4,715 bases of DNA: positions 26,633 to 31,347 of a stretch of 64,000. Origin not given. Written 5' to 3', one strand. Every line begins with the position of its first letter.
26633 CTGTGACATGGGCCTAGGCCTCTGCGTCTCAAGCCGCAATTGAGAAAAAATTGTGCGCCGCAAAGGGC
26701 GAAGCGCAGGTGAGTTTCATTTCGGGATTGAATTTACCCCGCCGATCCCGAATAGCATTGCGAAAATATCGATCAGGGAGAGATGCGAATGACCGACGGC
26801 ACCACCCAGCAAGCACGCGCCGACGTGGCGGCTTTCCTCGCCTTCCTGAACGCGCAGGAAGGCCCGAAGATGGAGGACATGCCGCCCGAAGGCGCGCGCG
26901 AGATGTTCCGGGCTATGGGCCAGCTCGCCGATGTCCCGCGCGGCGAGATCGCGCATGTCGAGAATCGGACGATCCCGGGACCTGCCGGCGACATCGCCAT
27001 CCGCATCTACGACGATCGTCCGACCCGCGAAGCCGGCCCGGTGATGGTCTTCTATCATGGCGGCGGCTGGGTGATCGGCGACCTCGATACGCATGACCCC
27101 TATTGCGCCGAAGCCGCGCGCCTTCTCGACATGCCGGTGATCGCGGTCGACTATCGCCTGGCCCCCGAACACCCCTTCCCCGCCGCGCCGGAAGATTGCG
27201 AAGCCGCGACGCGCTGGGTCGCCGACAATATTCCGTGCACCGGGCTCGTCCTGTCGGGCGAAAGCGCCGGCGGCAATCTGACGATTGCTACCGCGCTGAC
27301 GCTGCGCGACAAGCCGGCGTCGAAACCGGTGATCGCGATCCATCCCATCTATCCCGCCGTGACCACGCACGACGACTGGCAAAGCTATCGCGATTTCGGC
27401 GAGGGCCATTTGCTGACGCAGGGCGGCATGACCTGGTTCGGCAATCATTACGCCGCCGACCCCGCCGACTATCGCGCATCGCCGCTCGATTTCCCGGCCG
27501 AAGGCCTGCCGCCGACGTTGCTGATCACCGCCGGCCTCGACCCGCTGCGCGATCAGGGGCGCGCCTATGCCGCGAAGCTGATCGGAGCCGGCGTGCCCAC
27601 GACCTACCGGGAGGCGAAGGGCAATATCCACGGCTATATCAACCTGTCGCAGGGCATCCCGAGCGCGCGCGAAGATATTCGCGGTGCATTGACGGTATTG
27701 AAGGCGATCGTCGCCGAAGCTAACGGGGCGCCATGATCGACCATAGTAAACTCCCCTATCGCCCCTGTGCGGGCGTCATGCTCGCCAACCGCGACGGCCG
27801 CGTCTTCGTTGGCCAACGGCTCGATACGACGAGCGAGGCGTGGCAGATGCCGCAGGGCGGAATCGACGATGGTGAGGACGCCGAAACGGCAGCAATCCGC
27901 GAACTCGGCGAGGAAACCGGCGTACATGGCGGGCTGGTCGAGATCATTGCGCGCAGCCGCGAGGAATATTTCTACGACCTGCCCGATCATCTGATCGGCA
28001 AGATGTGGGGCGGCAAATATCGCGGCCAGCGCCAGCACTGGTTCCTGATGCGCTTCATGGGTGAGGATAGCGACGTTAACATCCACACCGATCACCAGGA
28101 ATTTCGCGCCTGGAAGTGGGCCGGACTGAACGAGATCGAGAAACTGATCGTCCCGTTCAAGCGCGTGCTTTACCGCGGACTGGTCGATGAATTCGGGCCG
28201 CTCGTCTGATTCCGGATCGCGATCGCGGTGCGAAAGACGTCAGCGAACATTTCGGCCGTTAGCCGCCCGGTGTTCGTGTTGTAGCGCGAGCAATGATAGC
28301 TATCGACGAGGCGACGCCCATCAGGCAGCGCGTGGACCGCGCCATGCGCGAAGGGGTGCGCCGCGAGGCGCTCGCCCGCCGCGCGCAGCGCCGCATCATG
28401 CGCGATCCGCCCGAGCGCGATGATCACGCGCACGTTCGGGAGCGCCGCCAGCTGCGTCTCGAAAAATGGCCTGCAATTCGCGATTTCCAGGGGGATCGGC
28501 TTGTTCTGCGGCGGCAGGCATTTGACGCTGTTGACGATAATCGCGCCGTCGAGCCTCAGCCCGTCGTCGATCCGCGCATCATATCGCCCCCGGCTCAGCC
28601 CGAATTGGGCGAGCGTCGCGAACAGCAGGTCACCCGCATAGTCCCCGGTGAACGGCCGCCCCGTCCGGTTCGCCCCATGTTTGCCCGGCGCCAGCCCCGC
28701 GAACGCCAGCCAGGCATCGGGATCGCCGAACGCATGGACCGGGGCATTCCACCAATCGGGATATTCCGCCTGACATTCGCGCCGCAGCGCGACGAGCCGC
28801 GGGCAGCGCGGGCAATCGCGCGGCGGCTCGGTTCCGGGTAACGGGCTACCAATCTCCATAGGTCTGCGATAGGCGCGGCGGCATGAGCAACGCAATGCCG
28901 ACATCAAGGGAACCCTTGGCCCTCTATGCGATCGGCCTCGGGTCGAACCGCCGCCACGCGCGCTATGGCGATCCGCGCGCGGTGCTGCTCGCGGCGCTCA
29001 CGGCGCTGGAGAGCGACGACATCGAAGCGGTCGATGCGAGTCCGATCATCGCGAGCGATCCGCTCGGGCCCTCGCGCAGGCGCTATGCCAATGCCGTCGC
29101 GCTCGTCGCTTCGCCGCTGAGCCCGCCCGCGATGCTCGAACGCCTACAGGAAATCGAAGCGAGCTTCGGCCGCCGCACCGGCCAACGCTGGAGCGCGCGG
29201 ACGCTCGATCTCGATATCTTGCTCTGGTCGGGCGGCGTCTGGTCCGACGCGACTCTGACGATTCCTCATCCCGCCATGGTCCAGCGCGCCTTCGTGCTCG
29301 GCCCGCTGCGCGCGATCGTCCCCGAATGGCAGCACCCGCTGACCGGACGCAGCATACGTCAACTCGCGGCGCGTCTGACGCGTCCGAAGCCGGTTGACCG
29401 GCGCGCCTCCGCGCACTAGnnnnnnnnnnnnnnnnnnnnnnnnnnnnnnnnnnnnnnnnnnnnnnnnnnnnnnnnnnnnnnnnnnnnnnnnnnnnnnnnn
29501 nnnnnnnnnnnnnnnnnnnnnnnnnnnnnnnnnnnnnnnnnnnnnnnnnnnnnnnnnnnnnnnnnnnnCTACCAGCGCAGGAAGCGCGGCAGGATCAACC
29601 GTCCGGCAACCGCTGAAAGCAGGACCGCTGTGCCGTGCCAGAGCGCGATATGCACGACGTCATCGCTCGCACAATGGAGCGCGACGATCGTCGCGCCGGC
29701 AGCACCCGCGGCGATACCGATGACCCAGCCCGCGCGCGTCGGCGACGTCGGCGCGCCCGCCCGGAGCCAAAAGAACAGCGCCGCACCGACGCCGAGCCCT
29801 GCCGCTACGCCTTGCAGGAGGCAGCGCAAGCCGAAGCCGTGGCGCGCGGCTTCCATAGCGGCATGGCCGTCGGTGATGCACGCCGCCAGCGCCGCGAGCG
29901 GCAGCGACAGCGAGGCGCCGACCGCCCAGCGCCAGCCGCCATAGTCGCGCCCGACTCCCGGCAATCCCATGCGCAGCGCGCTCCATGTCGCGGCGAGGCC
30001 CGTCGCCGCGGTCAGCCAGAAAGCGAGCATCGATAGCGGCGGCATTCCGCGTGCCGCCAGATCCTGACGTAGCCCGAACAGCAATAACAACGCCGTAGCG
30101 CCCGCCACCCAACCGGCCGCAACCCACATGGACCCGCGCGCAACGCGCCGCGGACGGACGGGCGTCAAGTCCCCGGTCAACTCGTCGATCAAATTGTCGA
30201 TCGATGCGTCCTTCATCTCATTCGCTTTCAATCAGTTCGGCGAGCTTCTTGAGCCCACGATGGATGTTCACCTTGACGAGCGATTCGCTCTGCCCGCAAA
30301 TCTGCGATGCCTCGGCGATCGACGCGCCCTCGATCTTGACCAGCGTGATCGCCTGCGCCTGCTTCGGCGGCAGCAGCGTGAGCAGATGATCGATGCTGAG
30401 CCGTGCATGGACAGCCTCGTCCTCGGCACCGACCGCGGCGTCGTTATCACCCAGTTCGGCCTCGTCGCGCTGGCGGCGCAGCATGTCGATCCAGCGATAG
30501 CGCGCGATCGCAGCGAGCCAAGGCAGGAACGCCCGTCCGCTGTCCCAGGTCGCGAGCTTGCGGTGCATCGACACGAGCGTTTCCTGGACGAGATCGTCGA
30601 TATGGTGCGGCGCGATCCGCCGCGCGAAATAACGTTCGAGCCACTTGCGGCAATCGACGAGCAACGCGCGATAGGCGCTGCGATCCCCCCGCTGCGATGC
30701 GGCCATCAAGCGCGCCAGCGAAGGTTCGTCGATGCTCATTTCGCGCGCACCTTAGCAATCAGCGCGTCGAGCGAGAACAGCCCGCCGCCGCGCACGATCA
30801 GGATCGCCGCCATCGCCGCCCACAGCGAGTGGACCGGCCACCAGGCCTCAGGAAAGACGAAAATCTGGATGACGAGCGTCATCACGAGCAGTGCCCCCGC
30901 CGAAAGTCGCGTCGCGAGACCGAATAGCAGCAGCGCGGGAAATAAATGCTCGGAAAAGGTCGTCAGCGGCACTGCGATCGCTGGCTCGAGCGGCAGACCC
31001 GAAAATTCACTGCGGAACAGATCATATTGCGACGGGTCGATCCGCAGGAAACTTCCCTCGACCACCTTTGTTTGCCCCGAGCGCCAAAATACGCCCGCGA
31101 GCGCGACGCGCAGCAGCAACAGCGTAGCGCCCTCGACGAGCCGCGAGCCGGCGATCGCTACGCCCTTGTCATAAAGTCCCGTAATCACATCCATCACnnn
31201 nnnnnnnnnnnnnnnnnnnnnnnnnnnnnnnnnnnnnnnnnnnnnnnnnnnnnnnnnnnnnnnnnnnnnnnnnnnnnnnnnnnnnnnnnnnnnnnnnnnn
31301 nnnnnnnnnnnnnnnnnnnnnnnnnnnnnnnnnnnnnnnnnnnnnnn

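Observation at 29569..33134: Bufferin-type RiPP operon (DUF2282 precursor / DUF692 MNIO / DUF2063 / DoxX) fused in-line with its own ECF sigma-F and NrsF anti-sigma factor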

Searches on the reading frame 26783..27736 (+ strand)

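Call 53: search_protein_families(library=pfam, proteins=[window:26783-27736:+], max_evalue=0.001)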
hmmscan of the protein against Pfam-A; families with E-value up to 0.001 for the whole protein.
window:26783-27736:+ (317 aa): 3 families
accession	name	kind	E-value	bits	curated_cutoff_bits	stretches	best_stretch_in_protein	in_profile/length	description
PF07859.19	Abhydrolase_3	-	1.2e-59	202.1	25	1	88-286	1-209/210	alpha/beta hydrolase fold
PF20434.5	BD-FAE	-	8.1e-16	58.6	26.8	1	75-253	3-200/215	BD-FAE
PF10340.15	Say1_Mug180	-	1.1e-08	34.8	21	1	84-230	121-275/374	Steryl acetyl hydrolase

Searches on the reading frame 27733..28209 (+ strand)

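Call 53: search_protein_families(library=pfam, proteins=[window:27733-28209:+], max_evalue=0.001)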
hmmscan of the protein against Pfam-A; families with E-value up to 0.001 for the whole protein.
window:27733-28209:+ (158 aa): 1 family
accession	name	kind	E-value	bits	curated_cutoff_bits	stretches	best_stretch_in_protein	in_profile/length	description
PF00293.34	NUDIX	-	2.7e-25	89.4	21.1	1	9-148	2-132/134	NUDIX domain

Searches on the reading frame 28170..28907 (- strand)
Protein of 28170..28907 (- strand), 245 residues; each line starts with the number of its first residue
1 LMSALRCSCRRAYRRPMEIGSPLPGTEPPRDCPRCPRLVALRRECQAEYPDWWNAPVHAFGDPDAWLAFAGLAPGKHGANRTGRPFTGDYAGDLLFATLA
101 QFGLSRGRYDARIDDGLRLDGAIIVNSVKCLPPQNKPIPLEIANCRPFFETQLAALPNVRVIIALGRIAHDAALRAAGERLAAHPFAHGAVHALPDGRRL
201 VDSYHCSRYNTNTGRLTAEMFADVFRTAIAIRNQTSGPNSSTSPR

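Call 53: search_protein_families(library=pfam, proteins=[window:28170-28907:-], max_evalue=0.001)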
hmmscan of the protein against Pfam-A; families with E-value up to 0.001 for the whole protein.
window:28170-28907:- (245 aa): 1 family
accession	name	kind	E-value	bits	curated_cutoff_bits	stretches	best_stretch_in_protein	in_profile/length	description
PF03167.25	UDG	-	3.7e-24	85.8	24.3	1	59-226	2-138/141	Uracil DNA glycosylase superfamily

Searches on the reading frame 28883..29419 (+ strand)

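Call 53: search_protein_families(library=pfam, proteins=[window:28883-29419:+], max_evalue=0.001)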
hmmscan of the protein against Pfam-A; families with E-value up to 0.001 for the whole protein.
window:28883-29419:+ (178 aa): 1 family
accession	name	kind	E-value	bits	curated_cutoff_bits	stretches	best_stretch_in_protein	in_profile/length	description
PF01288.25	HPPK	-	5.5e-30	104.6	25.7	1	17-147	2-116/116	7,8-dihydro-6-hydroxymethylpterin-pyrophosphokinase (HPPK)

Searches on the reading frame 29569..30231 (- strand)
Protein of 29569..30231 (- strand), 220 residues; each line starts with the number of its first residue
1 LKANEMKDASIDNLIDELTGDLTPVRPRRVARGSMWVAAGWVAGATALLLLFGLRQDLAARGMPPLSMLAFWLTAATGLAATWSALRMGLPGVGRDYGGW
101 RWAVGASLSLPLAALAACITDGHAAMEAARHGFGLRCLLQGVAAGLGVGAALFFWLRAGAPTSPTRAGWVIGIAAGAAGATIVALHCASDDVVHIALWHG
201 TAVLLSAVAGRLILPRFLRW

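Call 3: search_protein_families(library=pfam, proteins=[window:29569-30231:-], max_evalue=0.01)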
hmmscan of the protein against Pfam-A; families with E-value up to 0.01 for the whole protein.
window:29569-30231:- (220 aa): 1 family
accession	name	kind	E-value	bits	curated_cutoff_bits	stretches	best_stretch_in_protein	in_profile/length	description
PF06532.16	NrsF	-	7.1e-39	134.2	26.8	1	18-220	1-204/204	Negative regulator of sigma F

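Call 4: search_protein_families(library=ncbifam, proteins=[window:29569-30231:-], max_evalue=0.01)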
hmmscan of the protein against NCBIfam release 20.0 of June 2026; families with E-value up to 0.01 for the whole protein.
window:29569-30231:- (220 aa): 1 family
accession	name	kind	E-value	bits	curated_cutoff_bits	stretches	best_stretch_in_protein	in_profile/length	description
NF042994.1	AntiSigF_NrsF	equivalog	1.3e-12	47.6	300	1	11-220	3-214/214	anti-sigma-F factor NrsF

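Call 25: find_homologous_proteins(query=window:29569-30216:-, max_evalue=0.001)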
Query window:29569-30216:- (215 aa): 195 proteins with E <= 0.001 among 8000 candidates; the best 120 are listed.
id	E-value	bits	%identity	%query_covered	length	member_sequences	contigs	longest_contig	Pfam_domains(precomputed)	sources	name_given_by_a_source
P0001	5.9e-128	443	98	100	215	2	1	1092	PF06532.17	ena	-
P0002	3.2e-127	441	98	100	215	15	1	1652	PF06532.17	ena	-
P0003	1.1e-126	439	96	100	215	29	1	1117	PF06532.17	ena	-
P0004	3.8e-125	434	95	100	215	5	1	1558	PF06532.17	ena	-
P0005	4.3e-124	431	93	100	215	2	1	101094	PF06532.17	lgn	-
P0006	1.2e-121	423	92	100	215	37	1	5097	PF06532.17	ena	-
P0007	1.2e-120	419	92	100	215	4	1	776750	PF06532.17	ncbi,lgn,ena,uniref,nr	ncbi:DUF1109 domain-containing protein [Sphingopyxis sp.]|uniref:DUF1109 domain-containing protein n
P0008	4.5e-120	417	91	100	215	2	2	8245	PF06532.17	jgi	jgi:hypothetical protein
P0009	4.7e-119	414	91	100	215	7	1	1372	PF06532.17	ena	-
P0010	2.0e-112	392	84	100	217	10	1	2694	PF06532.17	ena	-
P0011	4.2e-111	388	85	100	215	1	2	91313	PF06532.17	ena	-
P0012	1.8e-104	366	92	88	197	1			PF06532.17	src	-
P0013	1.4e-96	341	76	100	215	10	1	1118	PF06532.17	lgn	-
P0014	3.7e-96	339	76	100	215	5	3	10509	PF06532.17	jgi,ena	jgi:hypothetical protein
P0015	1.3e-95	337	76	100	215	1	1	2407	PF06532.17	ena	-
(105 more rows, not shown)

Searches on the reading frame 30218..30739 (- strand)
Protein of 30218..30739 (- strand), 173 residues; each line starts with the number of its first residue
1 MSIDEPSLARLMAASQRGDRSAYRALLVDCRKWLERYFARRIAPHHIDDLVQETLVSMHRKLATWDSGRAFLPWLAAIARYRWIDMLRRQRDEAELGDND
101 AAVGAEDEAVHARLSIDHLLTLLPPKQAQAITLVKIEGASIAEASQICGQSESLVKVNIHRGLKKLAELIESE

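Call 3: search_protein_families(library=pfam, proteins=[window:30218-30739:-], max_evalue=0.01)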
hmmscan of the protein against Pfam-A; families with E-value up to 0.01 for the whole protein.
window:30218-30739:- (173 aa): 4 families
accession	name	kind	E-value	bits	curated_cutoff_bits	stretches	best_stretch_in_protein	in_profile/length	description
PF08281.18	Sigma70_r4_2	-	8.4e-14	51.4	25.7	1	114-166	2-54/54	Sigma-70, region 4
PF04542.20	Sigma70_r2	-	1.7e-11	44.2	24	1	31-91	10-69/71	Sigma-70 region 2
PF04545.22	Sigma70_r4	-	3.4e-06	26.9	24.1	1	120-167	2-49/50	Sigma-70, region 4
PF07638.17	Sigma70_ECF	-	1.2e-05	25.7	21.1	1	8-160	4-173/185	ECF sigma factor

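Call 4: search_protein_families(library=ncbifam, proteins=[window:30218-30739:-], max_evalue=0.01)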
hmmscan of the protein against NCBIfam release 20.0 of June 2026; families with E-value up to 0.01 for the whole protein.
window:30218-30739:- (173 aa): 75 families (the best 25 are shown)
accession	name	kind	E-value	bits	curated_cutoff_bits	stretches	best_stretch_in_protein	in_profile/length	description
NF009191.0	PRK12539.1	subfamily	1.9e-42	144.9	171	1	3-172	3-181/185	sigma-70 family RNA polymerase sigma factor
NF009188.0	PRK12536.1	subfamily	1.6e-37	129.3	250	1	4-171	13-187/190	RNA polymerase sigma factor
NF009165.0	PRK12512.1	equivalog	2.7e-31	108.6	198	1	4-172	5-181/184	RNA polymerase sigma factor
TIGR02937.1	sigma70-ECF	superfamily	5.9e-20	71.5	42.9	1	23-168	7-163/165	sigma-70 family RNA polymerase sigma factor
TIGR02959.1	SigZ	equivalog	1e-18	67.7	168.65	1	32-171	6-149/170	RNA polymerase sigma factor SigZ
NF007225.0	PRK09643.1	equivalog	1.5e-18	67.2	190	1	2-171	8-183/204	RNA polymerase sigma factor SigM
NF007215.0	PRK09637.1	equivalog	3.9e-17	62.8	212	1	31-171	11-155/181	RNA polymerase sigma factor SigZ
NF009166.1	PRK12513.1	equivalog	7.7e-17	61.6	206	1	4-170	5-186/193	RNA polymerase sigma factor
NF007230.0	PRK09648.1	subfamily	9.6e-17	61.4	209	1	4-172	9-191/195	RNA polymerase sigma factor ShbA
TIGR02950.1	SigM_subfam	subfamily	3.4e-14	53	147.95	1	45-170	25-158/159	RNA polymerase sigma factor, SigM family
TIGR02989.1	Sig-70_gvs1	subfamily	2e-13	50.5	124.55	1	26-168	6-156/158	RNA polymerase sigma-70 factor, Rhodopirellula/Verrucomicrobium family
NF007226.0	PRK09644.1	equivalog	3.8e-13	49.8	199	1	45-172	26-159/166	RNA polymerase sigma factor SigM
NF058625.1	sigma_PG0214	equivalog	4.6e-13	49.2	130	1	47-170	31-161/170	GFO_1088 family ECF-type sigma factor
NF009168.0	PRK12515.1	subfamily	6.3e-13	48.6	236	1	10-171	11-180/189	RNA polymerase sigma factor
NF009186.0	PRK12534.1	equivalog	8.4e-13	48.5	267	1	7-171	11-186/187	RNA polymerase sigma factor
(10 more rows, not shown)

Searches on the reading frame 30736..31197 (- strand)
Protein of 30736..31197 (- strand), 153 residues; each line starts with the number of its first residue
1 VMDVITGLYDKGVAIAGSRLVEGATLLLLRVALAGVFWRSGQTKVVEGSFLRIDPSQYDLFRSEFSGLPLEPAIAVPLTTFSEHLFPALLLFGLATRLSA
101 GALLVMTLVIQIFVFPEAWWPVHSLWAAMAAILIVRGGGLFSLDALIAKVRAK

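Call 3: search_protein_families(library=pfam, proteins=[window:30736-31197:-], max_evalue=0.01)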
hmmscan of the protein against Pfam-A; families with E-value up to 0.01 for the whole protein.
window:30736-31197:- (153 aa): 3 families
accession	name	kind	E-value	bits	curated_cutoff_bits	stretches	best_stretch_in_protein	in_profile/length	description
PF07681.17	DoxX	-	2.9e-15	57.1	23.6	1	26-114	2-83/85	DoxX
PF04173.18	DoxD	-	7.1e-07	29.7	22.7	1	78-149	68-146/167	TQO small subunit DoxD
PF07291.16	MauE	-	0.0011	19.7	27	1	25-111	4-84/128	Methylamine utilisation protein MauE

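Call 4: search_protein_families(library=ncbifam, proteins=[window:30736-31197:-], max_evalue=0.01)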
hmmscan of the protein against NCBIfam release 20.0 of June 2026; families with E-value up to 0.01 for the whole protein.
window:30736-31197:- (153 aa): 1 family
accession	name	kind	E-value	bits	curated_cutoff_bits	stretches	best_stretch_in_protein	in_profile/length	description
NF050144.1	matur_HvfX_fam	equivalog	6.8e-11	42.6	80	1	25-120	3-93/165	HvfX family Cu-binding RiPP maturation protein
